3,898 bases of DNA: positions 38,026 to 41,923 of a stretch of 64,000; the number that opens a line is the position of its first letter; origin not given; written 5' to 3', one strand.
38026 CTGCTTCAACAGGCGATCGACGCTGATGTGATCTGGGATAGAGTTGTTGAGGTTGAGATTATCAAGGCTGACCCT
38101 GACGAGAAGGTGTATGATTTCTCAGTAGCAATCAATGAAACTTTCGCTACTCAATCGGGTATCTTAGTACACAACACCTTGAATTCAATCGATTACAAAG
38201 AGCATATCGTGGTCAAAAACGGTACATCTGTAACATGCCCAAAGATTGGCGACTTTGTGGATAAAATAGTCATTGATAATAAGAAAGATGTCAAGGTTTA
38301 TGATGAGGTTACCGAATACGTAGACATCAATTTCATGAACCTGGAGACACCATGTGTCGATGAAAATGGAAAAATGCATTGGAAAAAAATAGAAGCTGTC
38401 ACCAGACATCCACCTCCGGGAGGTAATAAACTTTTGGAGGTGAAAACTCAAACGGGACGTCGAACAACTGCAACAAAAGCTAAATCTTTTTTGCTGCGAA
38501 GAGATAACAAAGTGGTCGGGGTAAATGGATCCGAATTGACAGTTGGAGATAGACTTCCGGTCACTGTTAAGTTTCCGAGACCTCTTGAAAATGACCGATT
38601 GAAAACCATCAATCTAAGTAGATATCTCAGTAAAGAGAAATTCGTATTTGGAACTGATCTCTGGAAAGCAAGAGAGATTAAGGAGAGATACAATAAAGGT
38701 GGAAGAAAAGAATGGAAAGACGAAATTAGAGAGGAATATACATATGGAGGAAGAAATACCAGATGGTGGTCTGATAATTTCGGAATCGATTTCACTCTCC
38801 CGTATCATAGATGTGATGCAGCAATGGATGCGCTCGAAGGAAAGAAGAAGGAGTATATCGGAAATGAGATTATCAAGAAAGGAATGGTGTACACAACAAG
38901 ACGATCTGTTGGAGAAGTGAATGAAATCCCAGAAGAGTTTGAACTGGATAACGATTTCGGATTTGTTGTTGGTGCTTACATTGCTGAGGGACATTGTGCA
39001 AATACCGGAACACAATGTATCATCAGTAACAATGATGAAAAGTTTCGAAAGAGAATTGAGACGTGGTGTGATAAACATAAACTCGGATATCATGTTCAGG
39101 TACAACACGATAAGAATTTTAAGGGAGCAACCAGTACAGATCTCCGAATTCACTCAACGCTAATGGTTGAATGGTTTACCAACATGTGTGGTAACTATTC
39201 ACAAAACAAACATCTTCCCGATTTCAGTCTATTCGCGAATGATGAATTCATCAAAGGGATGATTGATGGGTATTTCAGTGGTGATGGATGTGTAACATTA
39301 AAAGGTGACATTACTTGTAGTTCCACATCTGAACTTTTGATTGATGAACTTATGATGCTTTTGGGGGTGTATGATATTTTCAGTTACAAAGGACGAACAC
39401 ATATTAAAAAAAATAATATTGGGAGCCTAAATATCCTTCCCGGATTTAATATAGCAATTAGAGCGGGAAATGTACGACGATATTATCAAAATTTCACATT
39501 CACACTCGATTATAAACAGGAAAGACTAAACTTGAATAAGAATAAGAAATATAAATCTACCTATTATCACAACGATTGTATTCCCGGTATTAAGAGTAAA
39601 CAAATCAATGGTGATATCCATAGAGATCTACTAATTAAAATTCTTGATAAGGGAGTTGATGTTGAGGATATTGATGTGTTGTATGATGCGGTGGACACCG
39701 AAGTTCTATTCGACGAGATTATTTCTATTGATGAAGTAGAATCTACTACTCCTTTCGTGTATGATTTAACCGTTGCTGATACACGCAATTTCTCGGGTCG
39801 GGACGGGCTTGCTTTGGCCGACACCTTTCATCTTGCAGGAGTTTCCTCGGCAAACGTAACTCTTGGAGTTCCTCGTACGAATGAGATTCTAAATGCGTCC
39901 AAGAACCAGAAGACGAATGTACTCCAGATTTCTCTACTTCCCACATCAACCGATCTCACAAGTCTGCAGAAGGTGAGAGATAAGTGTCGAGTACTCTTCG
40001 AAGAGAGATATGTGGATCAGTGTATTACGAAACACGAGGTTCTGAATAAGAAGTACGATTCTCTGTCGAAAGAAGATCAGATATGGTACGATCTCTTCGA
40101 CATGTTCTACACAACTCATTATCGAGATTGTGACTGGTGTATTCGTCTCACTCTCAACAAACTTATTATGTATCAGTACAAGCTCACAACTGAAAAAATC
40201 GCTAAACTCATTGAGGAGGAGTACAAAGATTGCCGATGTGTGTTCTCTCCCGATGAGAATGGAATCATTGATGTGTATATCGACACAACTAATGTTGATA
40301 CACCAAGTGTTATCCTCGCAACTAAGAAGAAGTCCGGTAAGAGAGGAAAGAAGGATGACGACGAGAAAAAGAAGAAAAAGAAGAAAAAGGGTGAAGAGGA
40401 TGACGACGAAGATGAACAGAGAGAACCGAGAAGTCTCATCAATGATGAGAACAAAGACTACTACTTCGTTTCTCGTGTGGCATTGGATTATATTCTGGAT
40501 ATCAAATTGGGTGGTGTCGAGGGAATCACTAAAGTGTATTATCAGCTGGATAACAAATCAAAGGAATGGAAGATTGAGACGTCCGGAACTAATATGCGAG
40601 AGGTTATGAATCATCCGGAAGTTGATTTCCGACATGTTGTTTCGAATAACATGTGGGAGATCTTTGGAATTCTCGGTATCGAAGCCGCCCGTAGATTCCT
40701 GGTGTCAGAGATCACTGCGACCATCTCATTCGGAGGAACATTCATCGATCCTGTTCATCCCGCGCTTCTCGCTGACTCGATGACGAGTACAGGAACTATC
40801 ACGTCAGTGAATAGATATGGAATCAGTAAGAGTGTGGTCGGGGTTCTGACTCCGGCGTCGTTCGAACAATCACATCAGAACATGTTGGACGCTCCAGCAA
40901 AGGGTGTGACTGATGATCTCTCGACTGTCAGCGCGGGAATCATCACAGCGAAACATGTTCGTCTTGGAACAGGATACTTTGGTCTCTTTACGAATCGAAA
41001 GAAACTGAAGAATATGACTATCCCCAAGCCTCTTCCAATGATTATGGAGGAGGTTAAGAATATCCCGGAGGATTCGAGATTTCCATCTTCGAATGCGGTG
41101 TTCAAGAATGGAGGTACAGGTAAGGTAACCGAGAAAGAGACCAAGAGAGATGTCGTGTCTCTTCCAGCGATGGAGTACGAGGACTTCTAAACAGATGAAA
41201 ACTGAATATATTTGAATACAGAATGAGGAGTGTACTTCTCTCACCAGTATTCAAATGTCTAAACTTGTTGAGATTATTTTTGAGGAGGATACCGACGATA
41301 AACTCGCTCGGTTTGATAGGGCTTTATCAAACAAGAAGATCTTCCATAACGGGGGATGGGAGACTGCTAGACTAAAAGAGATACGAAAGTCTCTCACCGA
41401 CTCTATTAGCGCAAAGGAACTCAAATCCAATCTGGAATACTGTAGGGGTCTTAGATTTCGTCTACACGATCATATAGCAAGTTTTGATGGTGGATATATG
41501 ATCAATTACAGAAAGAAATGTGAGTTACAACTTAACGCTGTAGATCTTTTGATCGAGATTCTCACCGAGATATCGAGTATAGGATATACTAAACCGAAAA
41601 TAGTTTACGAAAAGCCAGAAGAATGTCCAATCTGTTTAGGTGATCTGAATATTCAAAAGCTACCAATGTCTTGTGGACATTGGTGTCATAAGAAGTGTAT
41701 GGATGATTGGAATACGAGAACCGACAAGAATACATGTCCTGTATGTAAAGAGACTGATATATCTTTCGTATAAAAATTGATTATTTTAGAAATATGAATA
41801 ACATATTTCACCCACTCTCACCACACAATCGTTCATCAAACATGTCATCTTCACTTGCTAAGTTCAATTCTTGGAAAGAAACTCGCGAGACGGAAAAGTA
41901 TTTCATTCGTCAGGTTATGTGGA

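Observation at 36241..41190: RPB1 is present only as its C-terminal third and carries two inteins 3 codons apart, the second with a degenerate splice junction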

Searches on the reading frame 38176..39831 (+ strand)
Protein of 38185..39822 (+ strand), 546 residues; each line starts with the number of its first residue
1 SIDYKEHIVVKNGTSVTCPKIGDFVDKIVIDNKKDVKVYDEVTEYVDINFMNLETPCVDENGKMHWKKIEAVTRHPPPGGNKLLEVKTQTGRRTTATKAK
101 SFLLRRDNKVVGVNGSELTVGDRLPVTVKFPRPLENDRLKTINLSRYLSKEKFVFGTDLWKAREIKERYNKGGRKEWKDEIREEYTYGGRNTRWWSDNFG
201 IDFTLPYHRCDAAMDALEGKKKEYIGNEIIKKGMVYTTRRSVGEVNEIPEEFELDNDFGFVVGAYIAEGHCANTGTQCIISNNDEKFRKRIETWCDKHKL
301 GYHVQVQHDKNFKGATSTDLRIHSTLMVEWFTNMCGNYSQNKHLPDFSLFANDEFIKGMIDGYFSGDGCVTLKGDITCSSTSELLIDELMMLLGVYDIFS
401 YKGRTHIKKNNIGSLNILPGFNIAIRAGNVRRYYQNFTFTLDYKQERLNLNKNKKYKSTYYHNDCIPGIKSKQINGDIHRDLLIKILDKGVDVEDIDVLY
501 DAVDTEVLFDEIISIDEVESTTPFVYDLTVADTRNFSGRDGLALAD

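Call 29: find_homologous_proteins(query=window:38185-39822:+, max_evalue=0.001)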
Query seq(546 aa) (546 aa): 80 proteins with E <= 0.001 among 5853 candidates.
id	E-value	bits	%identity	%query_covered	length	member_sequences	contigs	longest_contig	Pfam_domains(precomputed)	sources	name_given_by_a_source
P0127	2.8e-106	374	39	100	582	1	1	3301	PF14528.12,PF14890.12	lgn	-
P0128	2.1e-90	322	40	86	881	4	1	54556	PF04990.18,PF04998.23,PF14528.12,PF14890.12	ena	-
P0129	7.7e-83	297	37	100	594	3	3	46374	PF04998.23,PF14528.12,PF14890.12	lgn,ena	-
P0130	1.4e-82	296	36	100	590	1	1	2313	PF04998.23,PF14528.12,PF14890.12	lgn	-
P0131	1.0e-81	293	36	100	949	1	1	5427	PF04990.18,PF04998.23,PF14528.12,PF14890.12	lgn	-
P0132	1.1e-81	293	34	100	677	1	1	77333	PF14528.12,PF14890.12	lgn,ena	-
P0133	4.9e-81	291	36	100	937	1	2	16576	PF04998.23,PF14528.12,PF14890.12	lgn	-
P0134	5.6e-81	291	36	100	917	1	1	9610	PF04998.23,PF14528.12,PF14890.12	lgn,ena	-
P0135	5.8e-81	290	36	100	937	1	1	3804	PF04998.23,PF14528.12,PF14890.12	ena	-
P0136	5.8e-81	290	36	100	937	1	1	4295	PF04998.23,PF14528.12,PF14890.12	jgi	-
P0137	7.1e-81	290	37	100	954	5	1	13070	PF04998.23,PF14528.12,PF14890.12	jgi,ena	-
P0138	1.2e-80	290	36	100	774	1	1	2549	PF04998.23,PF14528.12,PF14890.12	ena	-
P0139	1.4e-80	289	36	100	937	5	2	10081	PF04998.23,PF14528.12,PF14890.12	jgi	jgi:DNA-directed RNA polymerase subunit A"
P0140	1.6e-79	286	37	97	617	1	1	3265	PF14528.12,PF14890.12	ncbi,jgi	jgi:intein/homing endonuclease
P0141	7.9e-79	283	36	100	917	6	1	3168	PF04998.23,PF14528.12,PF14890.12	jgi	jgi:DNA-directed RNA polymerase subunit A"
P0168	2.2e-67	246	33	100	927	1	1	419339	PF04998.23,PF14528.12,PF14890.12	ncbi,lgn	-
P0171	6.0e-63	231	34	100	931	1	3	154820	PF04998.23,PF14528.12,PF14890.12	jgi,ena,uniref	uniref:DNA-directed RNA polymerase n=1 Tax=viral metagenome TaxID=1070528 RepID=A0A6C0H3B1_9ZZZZ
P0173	8.5e-62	227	32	98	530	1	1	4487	PF14528.12,PF14890.12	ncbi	-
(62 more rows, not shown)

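Call 42: list_cluster_members(proteins=[P0011, P0012, P0054, P0067, P0087, P0168, P0171, P0024, P0038, P0173])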
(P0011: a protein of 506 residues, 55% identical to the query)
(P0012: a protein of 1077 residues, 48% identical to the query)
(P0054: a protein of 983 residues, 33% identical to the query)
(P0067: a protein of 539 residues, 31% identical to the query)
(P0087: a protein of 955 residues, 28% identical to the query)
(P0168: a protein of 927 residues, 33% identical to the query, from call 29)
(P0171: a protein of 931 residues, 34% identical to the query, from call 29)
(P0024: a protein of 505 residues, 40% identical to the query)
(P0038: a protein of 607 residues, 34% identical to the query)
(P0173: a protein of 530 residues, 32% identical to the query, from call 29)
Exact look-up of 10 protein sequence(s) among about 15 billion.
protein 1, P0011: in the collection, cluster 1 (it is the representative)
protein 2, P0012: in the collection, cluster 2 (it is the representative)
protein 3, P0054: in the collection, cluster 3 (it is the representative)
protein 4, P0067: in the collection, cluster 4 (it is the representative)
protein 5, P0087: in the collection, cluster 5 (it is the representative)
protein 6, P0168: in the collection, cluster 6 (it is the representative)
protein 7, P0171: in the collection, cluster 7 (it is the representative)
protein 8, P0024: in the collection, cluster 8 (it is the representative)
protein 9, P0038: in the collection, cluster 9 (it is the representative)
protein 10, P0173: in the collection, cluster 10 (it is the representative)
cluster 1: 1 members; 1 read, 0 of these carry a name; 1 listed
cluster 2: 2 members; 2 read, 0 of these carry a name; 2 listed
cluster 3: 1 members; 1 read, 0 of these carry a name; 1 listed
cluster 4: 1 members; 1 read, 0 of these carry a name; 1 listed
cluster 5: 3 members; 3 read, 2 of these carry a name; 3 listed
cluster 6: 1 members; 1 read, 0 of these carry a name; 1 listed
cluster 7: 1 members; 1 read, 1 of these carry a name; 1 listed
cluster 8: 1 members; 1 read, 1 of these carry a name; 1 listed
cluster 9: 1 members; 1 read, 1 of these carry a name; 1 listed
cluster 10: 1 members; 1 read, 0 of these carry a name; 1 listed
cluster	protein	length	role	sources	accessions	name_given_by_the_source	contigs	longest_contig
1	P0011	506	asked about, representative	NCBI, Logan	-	-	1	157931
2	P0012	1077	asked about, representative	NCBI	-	-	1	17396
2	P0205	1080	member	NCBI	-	-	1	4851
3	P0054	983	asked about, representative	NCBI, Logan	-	-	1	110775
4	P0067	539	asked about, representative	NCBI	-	-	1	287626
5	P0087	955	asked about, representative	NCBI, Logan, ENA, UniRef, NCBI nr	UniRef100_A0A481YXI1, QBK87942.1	DNA-directed RNA polymerase n=2 Tax=root TaxID=1 RepID=A0A481YXI1_9VIRU | MAG: DNA-directed RNA polymerase subunit alpha [Marseillevirus LCMAC202]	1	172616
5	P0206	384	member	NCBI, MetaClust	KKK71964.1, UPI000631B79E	hypothetical protein LCGC14_2908650, partial [marine sediment metagenome] | status=active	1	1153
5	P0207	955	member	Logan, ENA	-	-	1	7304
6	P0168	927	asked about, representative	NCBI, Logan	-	-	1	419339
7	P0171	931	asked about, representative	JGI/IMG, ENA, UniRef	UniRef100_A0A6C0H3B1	DNA-directed RNA polymerase n=1 Tax=viral metagenome TaxID=1070528 RepID=A0A6C0H3B1_9ZZZZ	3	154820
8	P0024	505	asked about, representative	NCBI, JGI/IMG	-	DNA-directed RNA polymerase II subunit RPB1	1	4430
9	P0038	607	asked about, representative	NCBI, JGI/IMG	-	hypothetical protein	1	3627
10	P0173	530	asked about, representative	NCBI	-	-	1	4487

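Call 66: search_solved_structures(query=window:38185-39822:+, max_evalue=0.01, show_alignments=2)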
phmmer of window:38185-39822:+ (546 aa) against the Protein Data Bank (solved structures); distinct sequences matched with E-value up to 0.01: 5.
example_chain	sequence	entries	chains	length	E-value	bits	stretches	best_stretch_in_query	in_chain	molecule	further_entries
2cw7_A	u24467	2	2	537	2.7e-20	75.3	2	15-144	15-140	Endonuclease PI-PkoII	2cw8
5o9i_A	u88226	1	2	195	5.9e-14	54.4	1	2-147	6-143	Transcription initiation factor IIB,Transcription initiation factor IIB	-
5o9j_A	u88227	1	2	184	2.5e-13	52.3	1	2-140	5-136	Transcription initiation factor IIB,Transcription initiation factor IIB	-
6rpp_A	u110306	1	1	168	0.00036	22.1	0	2-124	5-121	Cell division control protein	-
6rpq_A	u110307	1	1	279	0.00039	22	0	501-538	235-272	Ubiquitin-like protein SMT3,1108aa long hypothetical cell division control protein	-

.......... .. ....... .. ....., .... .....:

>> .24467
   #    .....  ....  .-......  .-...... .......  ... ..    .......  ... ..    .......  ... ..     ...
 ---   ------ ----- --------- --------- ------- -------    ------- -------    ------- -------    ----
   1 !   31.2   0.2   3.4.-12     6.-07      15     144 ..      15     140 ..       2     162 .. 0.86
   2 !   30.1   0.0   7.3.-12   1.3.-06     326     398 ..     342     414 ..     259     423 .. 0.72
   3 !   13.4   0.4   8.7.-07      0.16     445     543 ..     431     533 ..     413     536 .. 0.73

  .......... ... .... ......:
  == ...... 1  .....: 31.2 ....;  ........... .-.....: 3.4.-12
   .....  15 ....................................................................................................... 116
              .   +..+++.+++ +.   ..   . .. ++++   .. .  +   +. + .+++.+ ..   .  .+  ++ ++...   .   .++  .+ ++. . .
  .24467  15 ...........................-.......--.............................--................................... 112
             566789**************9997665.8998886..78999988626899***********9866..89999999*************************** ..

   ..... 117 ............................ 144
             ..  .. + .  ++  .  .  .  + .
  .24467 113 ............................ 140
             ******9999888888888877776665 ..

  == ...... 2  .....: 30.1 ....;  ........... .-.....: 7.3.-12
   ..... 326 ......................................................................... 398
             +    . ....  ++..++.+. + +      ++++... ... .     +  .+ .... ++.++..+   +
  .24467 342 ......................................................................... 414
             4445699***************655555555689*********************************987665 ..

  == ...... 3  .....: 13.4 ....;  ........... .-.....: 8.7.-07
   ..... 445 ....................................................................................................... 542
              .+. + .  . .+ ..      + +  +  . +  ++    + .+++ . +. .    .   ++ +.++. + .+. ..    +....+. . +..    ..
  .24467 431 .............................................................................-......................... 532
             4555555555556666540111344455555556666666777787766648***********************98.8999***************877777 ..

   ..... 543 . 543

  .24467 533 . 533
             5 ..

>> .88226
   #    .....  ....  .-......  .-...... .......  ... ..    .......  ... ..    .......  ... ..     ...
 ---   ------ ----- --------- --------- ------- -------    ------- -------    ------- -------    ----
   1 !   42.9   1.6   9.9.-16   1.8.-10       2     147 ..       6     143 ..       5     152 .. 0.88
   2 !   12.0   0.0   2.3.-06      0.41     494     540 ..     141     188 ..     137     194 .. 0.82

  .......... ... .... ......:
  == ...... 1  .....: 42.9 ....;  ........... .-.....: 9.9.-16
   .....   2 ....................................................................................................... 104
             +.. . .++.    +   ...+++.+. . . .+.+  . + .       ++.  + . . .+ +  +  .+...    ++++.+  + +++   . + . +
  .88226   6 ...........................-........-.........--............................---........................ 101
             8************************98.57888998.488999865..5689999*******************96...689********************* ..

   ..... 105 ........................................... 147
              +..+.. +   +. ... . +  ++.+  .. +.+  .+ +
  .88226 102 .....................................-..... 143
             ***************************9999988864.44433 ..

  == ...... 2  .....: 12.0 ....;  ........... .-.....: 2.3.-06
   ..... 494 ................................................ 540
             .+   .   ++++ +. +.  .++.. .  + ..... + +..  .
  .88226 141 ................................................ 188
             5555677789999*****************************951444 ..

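Call 77: predict_structure(alignment_id=A3)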
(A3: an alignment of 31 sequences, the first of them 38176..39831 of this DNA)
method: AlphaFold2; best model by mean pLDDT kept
length: 552 residues; sequences in the alignment: 31
mean_pLDDT: 87.2   pTM: 0.87
mean pLDDT of the five models: 87.2, 86.2, 85.6, 84.2, 83.7
residues with pLDDT >= 90: 373; 70-90: 103; 50-70: 56; < 50: 20
segments of 3 or more residues with pLDDT < 50: 180-195
pLDDT, mean of each block of 10 residues (from residue 1): 85 91 96 96 88 95 95 94 93 95 91 93 96 92 93 85 80 65 39 53 58 66 55 81 64 95 97 83 95 97 93 82 92 93 92 96 97 94 95 96 92 67 93 93 96 89 88 94 94 93 94 97 95 92 88 56
secondary structure, 60 per line:
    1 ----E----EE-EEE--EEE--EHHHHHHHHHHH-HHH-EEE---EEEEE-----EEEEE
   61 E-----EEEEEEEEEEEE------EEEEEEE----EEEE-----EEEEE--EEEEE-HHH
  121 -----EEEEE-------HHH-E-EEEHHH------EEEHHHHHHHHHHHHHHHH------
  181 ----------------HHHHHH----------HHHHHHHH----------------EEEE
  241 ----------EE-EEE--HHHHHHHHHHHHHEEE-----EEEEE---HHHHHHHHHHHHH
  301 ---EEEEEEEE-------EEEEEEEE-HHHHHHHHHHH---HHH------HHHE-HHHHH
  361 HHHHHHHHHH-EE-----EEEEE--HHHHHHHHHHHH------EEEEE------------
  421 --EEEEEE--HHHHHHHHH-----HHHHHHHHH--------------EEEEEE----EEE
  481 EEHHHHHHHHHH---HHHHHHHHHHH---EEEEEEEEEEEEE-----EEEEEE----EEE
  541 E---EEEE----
elements in order: E13-15 E18-20 H24-34 E40-42 E46-50 E56-61 E67-78 E85-91 E96-99 E105-109 E112-116 E126-130 E144-146 E156-158 H159-174 H197-202 H213-220 E237-240 E254-256 H259-271 E272-274 E280-284 H288-300 E304-311 E319-326 H328-338 H356-370 E379-383 H386-397 E404-408 E423-428 H431-439 H445-453 E468-473 E478-482 H483-492 H496-506 E510-522 E528-533 E538-541 E545-548

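Call 79: fold_search(model_id=the predicted structure, library=pdb)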
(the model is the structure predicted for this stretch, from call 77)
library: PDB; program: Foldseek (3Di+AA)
matches with E <= 10: 562; with E <= 0.001: 74
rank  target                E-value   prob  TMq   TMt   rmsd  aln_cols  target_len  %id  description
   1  2cw7                  6.8e-30  1.00  0.68  0.70   7.4       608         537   19  Crystal structure of intein homing endonuclease II (released 2006-04-18)
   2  7qss                  4.3e-25  1.00  0.61  0.76   6.0       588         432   18  Crystal structure of homing endonuclease-associated TliVMA intein (C1A) (released 2022-03-30)
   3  7qsu                  1.0e-22  1.00  0.53  0.78   7.5       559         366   17  Crystal structure of homing endonuclease-associated TliVMA intein (C1A, d333-339) (released 2022-03-30)
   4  1dq3                  1.9e-21  1.00  0.54  0.63   9.4       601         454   13  CRYSTAL STRUCTURE OF AN ARCHAEAL INTEIN-ENCODED HOMING ENDONUCLEASE PI-PFUI (released 2000-07-05)
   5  7qst                  6.3e-18  1.00  0.53  0.77   5.1       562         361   14  Crystal structure of homing endonuclease-associated PhoVMA intein (C1A) (released 2022-03-30)
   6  1ef0_A                2.5e-12  1.00  0.35  0.43  25.1       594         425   12  CRYSTAL STRUCTURE OF PI-SCEI MINIPRECURSOR (released 2000-06-07)
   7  1vde_B                3.9e-12  1.00  0.35  0.42  24.4       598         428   10  PI-SCEI, A HOMING ENDONUCLEASE WITH PROTEIN SPLICING ACTIVITY (released 1998-04-08)
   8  1jva_B                1.3e-11  1.00  0.36  0.44  24.9       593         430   10  CRYSTAL STRUCTURE OF THE VMA1-DERIVED ENDONUCLEASE BEARING THE N AND C EXTEIN PROPEPTIDES (released 2002-08-29)
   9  5o9i_B                1.8e-10  1.00  0.22  0.66   2.0       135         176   26  Crystal structure of transcription factor IIB Mvu mini-intein (released 2017-11-01)
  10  5o9i_A                1.9e-10  1.00  0.21  0.64   1.9       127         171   28  Crystal structure of transcription factor IIB Mvu mini-intein (released 2017-11-01)
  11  1jva_A                2.4e-10  1.00  0.34  0.42  25.1       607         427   11  CRYSTAL STRUCTURE OF THE VMA1-DERIVED ENDONUCLEASE BEARING THE N AND C EXTEIN PROPEPTIDES (released 2002-08-29)
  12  1vde_A                2.9e-10  1.00  0.35  0.43  23.7       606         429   10  PI-SCEI, A HOMING ENDONUCLEASE WITH PROTEIN SPLICING ACTIVITY (released 1998-04-08)
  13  1lws_A                4.1e-10  1.00  0.36  0.45  25.3       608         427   10  Crystal structure of the intein homing endonuclease PI-SceI bound to its recognition sequence (released 2002-09-27)
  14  1um2_B                1.3e-09  1.00  0.35  0.44  25.3       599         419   11  Crystal Structure of the Vma1-Derived Endonuclease with the Ligated Extein Segment (released 2004-09-22)
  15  5o9j_B                2.2e-09  1.00  0.19  0.50   4.3       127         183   27  Crystal structure of transcription factor IIB Mja mini-intein (released 2017-11-01)
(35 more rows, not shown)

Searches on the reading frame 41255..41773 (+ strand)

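Call 4: search_protein_families(library=pfam, proteins=[window:41255-41773:+], max_evalue=0.01)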
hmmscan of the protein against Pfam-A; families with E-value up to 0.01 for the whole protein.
window:41255-41773:+ (172 aa): 9 families
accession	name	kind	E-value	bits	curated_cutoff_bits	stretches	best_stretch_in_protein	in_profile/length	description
PF13639.12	zf-RING_2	-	4.8e-09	36.8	27.3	1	123-165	2-44/44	Ring finger domain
PF00097.31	zf-C3HC4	-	1.3e-06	28.6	21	1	124-164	1-40/40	Zinc finger, C3HC4 type (RING finger)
PF13445.12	zf-RING_UBOX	-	9.3e-06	26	25.2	1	124-162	1-39/39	RING-type zinc-finger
PF13920.12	zf-C3HC4_3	-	0.00023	21.4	27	1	122-166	3-44/49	Zinc finger, C3HC4 type (RING finger)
PF13923.12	zf-C3HC4_2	-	0.00037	20.7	27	1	123-164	1-40/40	Zinc finger, C3HC4 type (RING finger)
PF14634.12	zf-RING_5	-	0.00059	20.2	27.9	1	123-165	1-42/43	zinc-RING finger domain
PF17120.11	zf-RING_16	-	0.0022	18.1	27.4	1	123-163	6-46/57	RING/Ubox like zinc-binding domain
PF19335.5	HMBD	-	0.003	17.9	23.6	0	114-127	8-21/28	Heavy metal binding domain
PF17123.11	zf-RING_11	-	0.0074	16.4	27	1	123-148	1-28/29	RING-like zinc finger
